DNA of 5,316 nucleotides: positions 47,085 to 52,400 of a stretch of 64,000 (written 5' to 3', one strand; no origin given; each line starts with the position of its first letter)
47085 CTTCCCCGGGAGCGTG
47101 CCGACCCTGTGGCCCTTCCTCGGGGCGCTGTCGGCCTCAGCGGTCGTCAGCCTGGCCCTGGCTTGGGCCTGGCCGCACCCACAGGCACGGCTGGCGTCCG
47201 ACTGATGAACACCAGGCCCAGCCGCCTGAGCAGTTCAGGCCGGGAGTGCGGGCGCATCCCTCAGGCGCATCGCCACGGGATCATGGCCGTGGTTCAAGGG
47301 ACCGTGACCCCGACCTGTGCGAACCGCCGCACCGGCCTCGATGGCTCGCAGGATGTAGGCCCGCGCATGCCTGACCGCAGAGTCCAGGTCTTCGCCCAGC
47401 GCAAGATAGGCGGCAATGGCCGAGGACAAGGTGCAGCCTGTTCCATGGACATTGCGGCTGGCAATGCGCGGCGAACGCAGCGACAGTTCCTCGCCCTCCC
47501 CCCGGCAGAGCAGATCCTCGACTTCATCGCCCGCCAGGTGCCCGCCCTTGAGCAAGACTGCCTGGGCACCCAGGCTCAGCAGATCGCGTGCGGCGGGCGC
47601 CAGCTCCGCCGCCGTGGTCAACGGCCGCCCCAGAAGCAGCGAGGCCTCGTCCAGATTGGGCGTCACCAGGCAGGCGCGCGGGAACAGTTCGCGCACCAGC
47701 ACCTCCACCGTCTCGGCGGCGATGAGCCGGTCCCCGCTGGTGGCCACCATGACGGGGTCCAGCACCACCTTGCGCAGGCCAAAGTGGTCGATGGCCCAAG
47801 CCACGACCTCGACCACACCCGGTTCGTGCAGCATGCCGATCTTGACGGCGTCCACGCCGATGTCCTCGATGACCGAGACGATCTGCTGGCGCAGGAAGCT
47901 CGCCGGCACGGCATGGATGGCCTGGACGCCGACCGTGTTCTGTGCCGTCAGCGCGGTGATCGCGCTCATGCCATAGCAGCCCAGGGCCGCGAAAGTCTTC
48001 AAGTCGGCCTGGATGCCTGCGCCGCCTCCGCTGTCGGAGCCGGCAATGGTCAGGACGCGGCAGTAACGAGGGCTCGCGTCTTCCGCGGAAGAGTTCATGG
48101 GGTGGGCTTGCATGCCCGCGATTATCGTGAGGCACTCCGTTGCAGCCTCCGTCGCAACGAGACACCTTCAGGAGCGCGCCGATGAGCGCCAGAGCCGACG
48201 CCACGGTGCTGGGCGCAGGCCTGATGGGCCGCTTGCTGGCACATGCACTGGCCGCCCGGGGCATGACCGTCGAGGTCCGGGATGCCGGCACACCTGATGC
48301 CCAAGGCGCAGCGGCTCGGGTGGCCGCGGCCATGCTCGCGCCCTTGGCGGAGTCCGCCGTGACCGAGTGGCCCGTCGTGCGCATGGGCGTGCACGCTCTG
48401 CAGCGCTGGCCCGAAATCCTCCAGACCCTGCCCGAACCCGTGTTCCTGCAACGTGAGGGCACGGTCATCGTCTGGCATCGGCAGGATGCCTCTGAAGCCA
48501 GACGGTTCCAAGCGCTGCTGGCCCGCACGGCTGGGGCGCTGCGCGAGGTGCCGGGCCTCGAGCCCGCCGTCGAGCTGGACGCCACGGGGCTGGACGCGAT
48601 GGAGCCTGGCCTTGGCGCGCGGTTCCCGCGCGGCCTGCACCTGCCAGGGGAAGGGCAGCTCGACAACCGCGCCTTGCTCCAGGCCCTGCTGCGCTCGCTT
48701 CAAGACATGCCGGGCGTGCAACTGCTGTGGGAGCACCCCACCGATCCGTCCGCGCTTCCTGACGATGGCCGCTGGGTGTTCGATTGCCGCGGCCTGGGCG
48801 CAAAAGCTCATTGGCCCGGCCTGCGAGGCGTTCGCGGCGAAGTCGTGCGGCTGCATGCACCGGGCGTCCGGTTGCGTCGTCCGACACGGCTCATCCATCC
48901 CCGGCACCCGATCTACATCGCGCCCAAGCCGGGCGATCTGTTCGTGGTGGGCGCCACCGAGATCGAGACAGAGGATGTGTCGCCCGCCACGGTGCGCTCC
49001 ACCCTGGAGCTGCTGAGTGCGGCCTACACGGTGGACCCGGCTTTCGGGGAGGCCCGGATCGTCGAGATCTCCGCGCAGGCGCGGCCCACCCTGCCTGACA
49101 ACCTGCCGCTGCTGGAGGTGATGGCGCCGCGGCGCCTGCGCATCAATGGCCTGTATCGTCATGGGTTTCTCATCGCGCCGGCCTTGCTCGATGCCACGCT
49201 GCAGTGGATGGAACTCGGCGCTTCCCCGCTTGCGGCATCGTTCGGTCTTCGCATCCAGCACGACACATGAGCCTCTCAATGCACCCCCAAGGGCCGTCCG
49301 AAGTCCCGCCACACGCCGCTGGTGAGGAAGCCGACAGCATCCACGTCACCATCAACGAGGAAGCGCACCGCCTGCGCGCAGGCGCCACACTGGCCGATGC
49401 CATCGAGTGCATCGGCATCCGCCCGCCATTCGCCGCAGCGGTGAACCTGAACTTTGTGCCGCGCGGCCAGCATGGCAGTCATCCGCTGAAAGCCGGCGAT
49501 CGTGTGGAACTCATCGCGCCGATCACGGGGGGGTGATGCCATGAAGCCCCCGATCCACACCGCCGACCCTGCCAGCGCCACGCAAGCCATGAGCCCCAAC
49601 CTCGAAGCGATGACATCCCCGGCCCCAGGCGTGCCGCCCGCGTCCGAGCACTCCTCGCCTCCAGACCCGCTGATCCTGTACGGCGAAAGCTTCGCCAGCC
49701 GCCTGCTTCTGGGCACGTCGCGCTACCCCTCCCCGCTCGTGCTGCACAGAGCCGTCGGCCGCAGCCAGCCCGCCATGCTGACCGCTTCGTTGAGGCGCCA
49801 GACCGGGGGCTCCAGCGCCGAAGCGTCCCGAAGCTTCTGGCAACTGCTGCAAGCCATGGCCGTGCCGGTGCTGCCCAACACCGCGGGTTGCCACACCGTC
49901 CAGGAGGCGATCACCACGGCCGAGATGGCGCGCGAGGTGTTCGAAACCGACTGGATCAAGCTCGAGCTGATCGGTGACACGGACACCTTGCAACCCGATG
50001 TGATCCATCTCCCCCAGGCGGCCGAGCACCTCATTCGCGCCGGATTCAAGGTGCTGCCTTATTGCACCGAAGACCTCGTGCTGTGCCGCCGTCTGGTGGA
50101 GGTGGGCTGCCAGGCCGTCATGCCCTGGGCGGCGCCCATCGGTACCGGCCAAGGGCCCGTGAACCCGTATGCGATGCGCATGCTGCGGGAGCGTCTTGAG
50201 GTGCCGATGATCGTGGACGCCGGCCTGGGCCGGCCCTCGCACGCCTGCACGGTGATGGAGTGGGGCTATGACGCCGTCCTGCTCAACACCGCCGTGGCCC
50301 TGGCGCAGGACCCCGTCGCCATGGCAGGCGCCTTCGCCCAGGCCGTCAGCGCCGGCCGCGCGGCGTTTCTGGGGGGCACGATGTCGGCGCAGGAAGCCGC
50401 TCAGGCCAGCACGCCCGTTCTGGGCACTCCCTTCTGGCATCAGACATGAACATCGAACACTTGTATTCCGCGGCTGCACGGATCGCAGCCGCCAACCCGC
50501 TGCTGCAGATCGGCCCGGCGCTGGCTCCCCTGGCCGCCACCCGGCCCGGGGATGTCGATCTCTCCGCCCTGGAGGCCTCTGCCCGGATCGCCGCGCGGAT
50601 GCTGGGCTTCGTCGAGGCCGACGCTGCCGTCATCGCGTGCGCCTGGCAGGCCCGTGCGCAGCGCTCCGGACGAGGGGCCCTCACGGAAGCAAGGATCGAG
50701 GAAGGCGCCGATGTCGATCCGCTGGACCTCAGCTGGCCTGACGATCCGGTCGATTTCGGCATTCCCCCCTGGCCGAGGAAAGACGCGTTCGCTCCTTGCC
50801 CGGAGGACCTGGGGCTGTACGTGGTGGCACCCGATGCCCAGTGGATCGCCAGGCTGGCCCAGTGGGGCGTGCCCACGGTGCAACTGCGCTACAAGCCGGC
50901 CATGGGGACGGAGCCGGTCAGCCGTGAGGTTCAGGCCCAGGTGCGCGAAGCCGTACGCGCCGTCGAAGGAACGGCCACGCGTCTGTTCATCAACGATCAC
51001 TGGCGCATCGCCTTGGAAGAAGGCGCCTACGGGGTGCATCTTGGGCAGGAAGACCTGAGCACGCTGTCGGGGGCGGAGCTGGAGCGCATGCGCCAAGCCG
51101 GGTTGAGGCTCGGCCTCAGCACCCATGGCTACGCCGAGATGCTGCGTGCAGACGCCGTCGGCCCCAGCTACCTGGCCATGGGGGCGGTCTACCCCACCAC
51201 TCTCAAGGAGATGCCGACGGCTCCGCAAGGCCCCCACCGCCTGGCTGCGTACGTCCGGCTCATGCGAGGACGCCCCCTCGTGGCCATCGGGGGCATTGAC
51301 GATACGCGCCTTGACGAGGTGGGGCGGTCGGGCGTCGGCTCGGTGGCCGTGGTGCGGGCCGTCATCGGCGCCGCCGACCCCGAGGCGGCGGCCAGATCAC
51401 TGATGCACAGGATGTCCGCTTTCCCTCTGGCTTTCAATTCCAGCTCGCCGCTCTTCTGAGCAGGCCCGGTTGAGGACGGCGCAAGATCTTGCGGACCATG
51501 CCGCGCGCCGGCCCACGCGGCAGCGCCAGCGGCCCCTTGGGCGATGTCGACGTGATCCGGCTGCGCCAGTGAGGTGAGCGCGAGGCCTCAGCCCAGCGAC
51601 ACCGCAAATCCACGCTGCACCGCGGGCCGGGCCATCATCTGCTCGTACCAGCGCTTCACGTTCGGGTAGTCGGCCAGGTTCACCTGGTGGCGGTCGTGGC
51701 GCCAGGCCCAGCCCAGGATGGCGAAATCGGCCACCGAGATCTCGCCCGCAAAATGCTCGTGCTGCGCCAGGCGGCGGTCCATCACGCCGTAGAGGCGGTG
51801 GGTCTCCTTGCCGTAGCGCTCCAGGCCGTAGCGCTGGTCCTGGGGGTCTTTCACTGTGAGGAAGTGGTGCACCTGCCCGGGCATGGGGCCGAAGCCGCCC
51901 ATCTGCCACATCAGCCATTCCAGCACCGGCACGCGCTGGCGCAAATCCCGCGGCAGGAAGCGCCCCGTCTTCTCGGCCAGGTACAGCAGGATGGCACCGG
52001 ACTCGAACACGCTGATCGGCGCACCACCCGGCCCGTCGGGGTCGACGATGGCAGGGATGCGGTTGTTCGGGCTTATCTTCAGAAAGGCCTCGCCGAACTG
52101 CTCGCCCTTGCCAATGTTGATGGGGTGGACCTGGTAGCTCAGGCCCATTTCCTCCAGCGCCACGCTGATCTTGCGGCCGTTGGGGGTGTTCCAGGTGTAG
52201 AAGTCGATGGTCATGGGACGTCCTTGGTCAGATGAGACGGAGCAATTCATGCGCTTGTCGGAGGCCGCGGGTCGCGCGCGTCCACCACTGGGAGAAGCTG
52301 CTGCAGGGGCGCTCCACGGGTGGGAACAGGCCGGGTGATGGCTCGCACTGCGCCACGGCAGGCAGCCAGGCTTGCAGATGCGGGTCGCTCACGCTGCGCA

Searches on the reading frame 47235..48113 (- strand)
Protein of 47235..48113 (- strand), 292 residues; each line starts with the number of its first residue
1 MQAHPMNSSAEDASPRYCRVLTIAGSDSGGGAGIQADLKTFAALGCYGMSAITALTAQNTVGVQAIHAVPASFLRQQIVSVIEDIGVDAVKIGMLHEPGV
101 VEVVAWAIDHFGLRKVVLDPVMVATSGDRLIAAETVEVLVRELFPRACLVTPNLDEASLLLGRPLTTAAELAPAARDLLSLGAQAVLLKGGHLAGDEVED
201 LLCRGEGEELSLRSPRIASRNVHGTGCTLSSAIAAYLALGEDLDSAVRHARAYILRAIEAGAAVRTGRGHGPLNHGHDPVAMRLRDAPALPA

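Call 31: search_protein_families(library=pfam, proteins=[window:47235-48113:-], max_evalue=0.001)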
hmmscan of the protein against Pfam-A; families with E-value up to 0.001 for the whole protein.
window:47235-48113:- (292 aa): 2 families
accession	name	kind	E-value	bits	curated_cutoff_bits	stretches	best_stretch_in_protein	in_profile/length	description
PF08543.17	Phos_pyr_kin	-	3.1e-94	315.4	27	1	27-274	1-246/246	Phosphomethylpyrimidine kinase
PF00294.29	PfkB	-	1.3e-07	31.7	25.8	1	118-252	161-284/302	pfkB family carbohydrate kinase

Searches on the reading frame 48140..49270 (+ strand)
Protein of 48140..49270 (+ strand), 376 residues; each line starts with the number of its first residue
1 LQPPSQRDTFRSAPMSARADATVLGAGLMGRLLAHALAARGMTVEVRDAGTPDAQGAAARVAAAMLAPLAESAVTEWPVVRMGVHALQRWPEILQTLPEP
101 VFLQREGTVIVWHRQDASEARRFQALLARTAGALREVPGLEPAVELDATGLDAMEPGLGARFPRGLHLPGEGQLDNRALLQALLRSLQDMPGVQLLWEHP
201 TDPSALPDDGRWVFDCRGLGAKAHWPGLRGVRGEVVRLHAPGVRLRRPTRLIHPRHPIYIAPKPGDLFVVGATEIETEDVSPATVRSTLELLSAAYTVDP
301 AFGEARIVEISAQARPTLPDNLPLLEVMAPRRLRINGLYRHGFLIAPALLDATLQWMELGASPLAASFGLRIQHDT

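Call 31: search_protein_families(library=pfam, proteins=[window:48140-49270:+], max_evalue=0.001)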
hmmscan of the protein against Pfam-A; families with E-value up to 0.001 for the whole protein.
window:48140-49270:+ (376 aa): 2 families
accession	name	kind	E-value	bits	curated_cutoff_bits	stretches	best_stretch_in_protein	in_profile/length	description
PF01266.30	DAO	-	1.2e-33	117.5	27.9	1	20-348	1-345/353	FAD dependent oxidoreductase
PF02737.24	3HCDH_N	-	6.6e-05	23.3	22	1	21-65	2-46/180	3-hydroxyacyl-CoA dehydrogenase, NAD binding domain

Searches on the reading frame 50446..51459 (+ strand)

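Call 31: search_protein_families(library=pfam, proteins=[window:50446-51459:+], max_evalue=0.001)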
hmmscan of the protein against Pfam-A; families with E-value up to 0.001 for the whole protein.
window:50446-51459:+ (337 aa): 1 family
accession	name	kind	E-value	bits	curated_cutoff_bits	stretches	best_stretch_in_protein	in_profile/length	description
PF02581.23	TMP-TENI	-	2e-39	135.3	27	1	130-306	14-180/180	Thiamine monophosphate synthase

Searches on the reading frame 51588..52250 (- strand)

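Call 31: search_protein_families(library=pfam, proteins=[window:51588-52250:-], max_evalue=0.001)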
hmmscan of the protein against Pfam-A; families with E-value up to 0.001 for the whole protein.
window:51588-52250:- (220 aa): 6 families
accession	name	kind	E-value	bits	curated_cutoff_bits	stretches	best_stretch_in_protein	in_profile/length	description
PF13409.12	GST_N_2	-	4e-12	47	25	1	23-93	3-69/70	Glutathione S-transferase, N-terminal domain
PF02798.26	GST_N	-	8.5e-12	45.7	20.9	1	17-93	5-76/76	Glutathione S-transferase, N-terminal domain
PF00043.30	GST_C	-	3.7e-10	40.4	20.7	1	146-209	27-93/93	Glutathione S-transferase, C-terminal domain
PF13417.12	GST_N_3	-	2.1e-09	38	22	1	22-95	6-71/75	Glutathione S-transferase, N-terminal domain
PF14497.11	GST_C_3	-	8.6e-05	23.1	21.6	1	146-212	27-98/104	Glutathione S-transferase, C-terminal domain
PF13410.11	GST_C_2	-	0.00026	21.5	24.9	1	143-203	4-68/69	Glutathione S-transferase, C-terminal domain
